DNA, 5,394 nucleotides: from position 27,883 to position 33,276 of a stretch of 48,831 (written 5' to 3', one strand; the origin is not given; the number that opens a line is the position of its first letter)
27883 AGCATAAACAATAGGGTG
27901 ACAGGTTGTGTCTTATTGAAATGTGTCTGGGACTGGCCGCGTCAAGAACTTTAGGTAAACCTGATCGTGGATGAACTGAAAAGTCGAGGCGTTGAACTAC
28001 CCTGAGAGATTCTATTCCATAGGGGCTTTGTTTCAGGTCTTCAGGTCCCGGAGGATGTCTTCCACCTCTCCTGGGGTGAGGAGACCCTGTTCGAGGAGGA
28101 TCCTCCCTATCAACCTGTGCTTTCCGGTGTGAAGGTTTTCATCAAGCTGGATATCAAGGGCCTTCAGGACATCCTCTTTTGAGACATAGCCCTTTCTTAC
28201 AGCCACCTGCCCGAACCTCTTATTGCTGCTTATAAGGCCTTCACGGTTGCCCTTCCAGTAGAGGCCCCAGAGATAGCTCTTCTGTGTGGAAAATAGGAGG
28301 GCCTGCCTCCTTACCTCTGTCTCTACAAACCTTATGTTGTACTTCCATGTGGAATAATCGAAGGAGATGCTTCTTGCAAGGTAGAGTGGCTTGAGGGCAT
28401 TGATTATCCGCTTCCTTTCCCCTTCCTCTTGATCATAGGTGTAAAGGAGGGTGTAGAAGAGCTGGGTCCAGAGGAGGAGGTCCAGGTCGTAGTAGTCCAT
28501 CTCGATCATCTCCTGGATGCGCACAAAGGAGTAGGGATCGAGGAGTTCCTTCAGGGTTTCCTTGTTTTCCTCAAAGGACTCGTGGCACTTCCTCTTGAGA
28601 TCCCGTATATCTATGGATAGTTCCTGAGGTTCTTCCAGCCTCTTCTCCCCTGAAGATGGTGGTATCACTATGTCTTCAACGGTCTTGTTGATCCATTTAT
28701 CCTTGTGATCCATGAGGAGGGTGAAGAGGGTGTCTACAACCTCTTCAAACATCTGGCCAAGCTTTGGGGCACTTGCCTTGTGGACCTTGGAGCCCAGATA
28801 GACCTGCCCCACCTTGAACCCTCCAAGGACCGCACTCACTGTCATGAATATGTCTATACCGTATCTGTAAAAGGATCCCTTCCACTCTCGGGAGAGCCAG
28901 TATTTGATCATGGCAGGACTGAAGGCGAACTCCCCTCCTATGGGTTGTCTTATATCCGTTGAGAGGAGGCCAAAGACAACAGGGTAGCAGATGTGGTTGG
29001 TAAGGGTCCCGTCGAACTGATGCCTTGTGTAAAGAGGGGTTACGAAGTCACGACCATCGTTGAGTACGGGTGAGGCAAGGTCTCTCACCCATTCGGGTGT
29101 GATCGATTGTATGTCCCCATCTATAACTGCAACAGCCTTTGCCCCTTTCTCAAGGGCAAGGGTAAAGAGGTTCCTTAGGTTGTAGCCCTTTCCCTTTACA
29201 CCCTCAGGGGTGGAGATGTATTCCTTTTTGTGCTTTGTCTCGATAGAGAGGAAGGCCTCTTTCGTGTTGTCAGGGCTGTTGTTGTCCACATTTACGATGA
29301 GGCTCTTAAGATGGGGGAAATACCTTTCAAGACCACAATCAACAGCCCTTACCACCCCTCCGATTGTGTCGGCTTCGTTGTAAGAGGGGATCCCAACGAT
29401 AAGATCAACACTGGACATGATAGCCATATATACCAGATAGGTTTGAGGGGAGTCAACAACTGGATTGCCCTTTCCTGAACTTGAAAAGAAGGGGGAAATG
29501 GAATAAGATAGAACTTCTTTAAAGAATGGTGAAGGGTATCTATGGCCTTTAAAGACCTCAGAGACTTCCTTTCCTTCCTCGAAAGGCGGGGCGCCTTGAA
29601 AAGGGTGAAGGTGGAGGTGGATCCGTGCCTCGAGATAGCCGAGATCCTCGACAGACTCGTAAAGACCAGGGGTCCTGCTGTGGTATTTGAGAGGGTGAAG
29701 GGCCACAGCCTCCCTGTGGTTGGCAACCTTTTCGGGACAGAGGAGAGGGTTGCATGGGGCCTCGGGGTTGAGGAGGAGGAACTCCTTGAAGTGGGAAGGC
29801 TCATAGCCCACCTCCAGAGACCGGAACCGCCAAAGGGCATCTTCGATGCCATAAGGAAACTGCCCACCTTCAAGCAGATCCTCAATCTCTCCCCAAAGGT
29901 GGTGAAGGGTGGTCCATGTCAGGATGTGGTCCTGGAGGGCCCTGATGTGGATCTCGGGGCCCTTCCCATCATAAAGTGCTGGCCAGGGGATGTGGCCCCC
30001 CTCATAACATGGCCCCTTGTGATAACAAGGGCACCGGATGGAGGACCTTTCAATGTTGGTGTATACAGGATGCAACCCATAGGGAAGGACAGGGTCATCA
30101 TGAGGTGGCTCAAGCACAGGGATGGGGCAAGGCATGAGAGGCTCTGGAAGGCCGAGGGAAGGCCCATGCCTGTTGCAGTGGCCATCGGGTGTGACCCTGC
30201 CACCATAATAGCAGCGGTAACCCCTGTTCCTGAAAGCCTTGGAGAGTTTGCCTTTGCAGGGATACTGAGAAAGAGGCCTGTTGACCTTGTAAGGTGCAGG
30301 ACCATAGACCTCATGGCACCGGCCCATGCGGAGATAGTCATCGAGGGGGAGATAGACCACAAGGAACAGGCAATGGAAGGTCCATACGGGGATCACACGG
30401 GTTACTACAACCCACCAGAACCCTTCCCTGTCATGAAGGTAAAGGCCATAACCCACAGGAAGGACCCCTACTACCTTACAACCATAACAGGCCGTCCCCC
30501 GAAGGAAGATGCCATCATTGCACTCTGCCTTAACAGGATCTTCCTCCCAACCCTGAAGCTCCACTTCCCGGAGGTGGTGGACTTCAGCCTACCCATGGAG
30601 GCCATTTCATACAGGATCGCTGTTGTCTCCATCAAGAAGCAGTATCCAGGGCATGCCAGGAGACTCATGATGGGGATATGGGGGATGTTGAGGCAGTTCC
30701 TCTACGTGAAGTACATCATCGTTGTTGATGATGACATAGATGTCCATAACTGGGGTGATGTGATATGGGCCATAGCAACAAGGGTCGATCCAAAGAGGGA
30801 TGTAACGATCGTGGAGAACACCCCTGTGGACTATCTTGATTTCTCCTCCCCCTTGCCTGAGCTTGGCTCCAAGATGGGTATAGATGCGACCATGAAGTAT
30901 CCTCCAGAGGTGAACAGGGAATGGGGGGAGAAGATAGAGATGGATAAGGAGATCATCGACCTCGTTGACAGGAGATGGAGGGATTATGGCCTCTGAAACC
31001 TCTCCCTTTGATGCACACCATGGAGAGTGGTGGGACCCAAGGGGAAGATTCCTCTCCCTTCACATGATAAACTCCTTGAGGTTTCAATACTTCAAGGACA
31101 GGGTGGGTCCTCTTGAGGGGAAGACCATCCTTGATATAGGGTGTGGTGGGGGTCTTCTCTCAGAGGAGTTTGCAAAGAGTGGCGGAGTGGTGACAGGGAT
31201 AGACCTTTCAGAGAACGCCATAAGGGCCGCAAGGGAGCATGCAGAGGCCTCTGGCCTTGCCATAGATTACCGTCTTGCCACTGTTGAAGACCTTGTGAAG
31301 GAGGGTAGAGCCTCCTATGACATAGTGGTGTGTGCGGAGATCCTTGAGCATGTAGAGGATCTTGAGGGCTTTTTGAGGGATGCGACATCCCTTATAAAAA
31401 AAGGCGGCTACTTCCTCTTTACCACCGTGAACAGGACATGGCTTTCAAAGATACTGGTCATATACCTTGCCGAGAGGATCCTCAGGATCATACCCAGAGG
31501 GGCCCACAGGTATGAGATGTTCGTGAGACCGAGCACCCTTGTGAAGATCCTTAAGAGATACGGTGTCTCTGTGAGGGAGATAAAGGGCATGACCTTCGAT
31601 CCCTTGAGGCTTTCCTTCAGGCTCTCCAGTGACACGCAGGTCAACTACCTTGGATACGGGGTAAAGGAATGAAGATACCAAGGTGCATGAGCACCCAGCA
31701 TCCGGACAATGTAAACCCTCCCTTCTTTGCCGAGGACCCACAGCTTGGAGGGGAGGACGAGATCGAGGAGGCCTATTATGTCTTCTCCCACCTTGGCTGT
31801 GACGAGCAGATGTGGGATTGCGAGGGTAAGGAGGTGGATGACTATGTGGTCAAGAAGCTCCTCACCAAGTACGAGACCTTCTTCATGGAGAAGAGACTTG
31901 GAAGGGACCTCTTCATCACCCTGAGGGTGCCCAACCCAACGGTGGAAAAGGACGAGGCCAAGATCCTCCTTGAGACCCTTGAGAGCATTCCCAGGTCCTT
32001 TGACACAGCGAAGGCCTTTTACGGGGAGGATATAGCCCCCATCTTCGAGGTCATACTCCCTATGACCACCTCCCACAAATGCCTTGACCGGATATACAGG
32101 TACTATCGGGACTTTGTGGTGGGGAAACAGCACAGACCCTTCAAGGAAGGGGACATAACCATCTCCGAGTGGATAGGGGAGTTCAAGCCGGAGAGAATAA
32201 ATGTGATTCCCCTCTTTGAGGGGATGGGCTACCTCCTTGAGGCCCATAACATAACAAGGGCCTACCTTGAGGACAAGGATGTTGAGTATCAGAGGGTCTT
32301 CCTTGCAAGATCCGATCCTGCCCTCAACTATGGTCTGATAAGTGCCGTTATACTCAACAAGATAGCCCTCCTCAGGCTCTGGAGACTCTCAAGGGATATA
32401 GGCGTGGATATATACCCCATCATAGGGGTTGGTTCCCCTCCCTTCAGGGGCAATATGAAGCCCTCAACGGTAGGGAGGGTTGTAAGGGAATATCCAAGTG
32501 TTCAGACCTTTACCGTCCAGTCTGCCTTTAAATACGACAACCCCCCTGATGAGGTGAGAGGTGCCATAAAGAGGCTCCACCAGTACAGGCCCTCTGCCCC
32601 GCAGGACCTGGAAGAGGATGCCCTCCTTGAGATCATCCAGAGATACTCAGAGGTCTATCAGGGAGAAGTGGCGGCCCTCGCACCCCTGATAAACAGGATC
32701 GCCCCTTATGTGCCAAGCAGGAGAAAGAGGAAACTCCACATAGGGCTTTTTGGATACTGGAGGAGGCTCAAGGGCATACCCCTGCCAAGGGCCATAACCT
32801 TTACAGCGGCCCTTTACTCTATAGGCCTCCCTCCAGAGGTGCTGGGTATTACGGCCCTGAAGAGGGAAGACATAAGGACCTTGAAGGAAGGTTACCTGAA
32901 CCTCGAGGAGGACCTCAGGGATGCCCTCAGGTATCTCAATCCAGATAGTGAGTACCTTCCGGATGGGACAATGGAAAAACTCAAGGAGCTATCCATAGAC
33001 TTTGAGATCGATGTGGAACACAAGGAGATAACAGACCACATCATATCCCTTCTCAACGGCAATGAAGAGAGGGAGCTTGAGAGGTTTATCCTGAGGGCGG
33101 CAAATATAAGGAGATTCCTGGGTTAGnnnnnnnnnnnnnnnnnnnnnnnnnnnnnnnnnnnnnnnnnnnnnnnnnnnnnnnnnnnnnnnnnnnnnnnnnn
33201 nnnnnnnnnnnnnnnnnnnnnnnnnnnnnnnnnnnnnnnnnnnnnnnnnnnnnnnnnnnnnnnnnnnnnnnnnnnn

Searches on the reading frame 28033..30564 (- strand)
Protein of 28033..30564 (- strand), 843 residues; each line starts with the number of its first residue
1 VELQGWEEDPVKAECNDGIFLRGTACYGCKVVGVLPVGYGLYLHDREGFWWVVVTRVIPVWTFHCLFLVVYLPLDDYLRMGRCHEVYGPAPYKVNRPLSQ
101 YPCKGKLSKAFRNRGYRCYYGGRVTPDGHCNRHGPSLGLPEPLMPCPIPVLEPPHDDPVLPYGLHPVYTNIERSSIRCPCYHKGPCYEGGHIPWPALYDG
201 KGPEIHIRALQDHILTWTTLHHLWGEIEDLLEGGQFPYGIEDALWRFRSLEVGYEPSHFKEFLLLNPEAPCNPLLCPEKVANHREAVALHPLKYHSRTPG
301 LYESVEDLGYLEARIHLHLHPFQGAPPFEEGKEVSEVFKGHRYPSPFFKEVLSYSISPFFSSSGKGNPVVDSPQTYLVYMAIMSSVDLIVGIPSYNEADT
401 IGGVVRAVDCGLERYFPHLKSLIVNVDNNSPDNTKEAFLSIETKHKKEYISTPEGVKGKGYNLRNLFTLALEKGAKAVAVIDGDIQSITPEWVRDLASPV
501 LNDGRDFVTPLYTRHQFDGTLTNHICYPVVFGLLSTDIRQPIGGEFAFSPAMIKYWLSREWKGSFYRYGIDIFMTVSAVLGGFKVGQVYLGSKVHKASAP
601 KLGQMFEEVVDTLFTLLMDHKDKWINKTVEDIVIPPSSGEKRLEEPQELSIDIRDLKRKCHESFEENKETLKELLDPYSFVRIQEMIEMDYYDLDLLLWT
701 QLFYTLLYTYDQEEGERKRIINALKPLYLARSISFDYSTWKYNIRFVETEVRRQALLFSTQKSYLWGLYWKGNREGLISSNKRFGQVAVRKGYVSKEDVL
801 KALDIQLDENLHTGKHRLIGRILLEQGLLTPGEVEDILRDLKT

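Call 26: search_protein_families(library=pfam, proteins=[window:28033-30564:-], max_evalue=0.001)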
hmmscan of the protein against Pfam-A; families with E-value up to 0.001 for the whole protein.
window:28033-30564:- (843 aa): 2 families
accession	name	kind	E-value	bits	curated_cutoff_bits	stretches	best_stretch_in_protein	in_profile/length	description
PF00535.33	Glycos_transf_2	-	1.1e-10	42.1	23.3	1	390-523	2-126/168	Glycosyl transferase family 2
PF21969.2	MGS_GT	-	0.00012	22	27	1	457-595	74-217/239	Mannosylglycerate synthase, GT domain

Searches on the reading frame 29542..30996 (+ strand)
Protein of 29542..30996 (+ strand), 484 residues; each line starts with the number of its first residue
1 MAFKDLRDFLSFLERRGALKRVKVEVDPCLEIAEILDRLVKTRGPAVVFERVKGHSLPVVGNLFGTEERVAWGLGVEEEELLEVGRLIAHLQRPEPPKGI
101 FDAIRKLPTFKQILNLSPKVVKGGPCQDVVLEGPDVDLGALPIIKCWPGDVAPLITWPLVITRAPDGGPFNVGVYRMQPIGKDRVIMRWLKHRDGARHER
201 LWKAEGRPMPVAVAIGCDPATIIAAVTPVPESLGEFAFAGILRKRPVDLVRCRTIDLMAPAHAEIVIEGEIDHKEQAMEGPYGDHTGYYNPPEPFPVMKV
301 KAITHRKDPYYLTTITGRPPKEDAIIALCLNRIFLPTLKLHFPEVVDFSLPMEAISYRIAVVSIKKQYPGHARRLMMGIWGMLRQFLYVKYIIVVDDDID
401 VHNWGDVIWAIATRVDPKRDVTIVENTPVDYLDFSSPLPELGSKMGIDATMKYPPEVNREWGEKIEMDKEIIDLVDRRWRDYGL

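Call 26: search_protein_families(library=pfam, proteins=[window:29542-30996:+], max_evalue=0.001)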
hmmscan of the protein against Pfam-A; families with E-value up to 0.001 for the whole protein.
window:29542-30996:+ (484 aa): 3 families
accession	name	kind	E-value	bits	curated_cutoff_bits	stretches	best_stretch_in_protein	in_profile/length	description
PF01977.22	UbiD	-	1.5e-82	276.2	23.3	1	121-319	3-206/206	3-octaprenyl-4-hydroxybenzoate carboxy-lyase Rift-related domain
PF20696.2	UbiD_C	-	8.4e-48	162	24.2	1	326-449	3-127/127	3-octaprenyl-4-hydroxybenzoate carboxy-lyase C-terminal domain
PF20695.2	UbiD_N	-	2.2e-27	95.4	24.3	1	10-83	1-72/78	3-octaprenyl-4-hydroxybenzoate carboxy-lyase N-terminal domain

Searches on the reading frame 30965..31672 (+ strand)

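Call 26: search_protein_families(library=pfam, proteins=[window:30965-31672:+], max_evalue=0.001)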
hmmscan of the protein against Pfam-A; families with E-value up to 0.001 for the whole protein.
window:30965-31672:+ (235 aa): 12 families
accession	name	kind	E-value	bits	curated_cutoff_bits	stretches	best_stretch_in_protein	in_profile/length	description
PF08241.18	Methyltransf_11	-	1.9e-22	80.1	21.2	1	56-152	1-95/95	Methyltransferase domain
PF13489.12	Methyltransf_23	-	2.8e-22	79.6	27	1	49-205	20-163/164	Methyltransferase domain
PF13847.12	Methyltransf_31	-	1.9e-20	73.5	27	1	51-158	3-116/145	Methyltransferase domain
PF13649.12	Methyltransf_25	-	2.9e-20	73.2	27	1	55-148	1-97/97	Methyltransferase domain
PF08242.18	Methyltransf_12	-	3.1e-18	66.8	30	1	56-150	1-98/98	Methyltransferase domain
PF02353.26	CMAS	-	6.7e-12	45.7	27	1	45-157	56-169/273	Mycolic acid cyclopropane synthetase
PF06325.19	PrmA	-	1.2e-10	41.8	22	1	50-152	160-258/296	Ribosomal protein L11 methyltransferase (PrmA)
PF01209.24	Ubie_methyltran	-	2.3e-09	37.4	20.1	1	31-157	28-156/233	ubiE/COQ5 methyltransferase family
PF05175.20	MTS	-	2.2e-08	34.4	23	1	51-151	31-137/170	Methyltransferase small domain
PF05401.17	NodS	-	2.1e-07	31.4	24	1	54-155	46-147/201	Nodulation protein S (NodS)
PF08003.17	Methyltransf_9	-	0.00011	21.7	23.8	1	39-153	103-219/315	Protein of unknown function (DUF1698)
PF05724.17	TPMT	-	0.00068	19.8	26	1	33-94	20-81/218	Thiopurine S-methyltransferase (TPMT)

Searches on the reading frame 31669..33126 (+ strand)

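Call 26: search_protein_families(library=pfam, proteins=[window:31669-33126:+], max_evalue=0.001)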
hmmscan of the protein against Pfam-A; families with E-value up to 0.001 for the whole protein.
window:31669-33126:+ (485 aa): 1 family
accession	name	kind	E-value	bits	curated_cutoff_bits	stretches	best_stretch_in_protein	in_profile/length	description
PF14010.12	PEPcase_2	-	4.5e-193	642.7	25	1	3-485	1-493/493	Phosphoenolpyruvate carboxylase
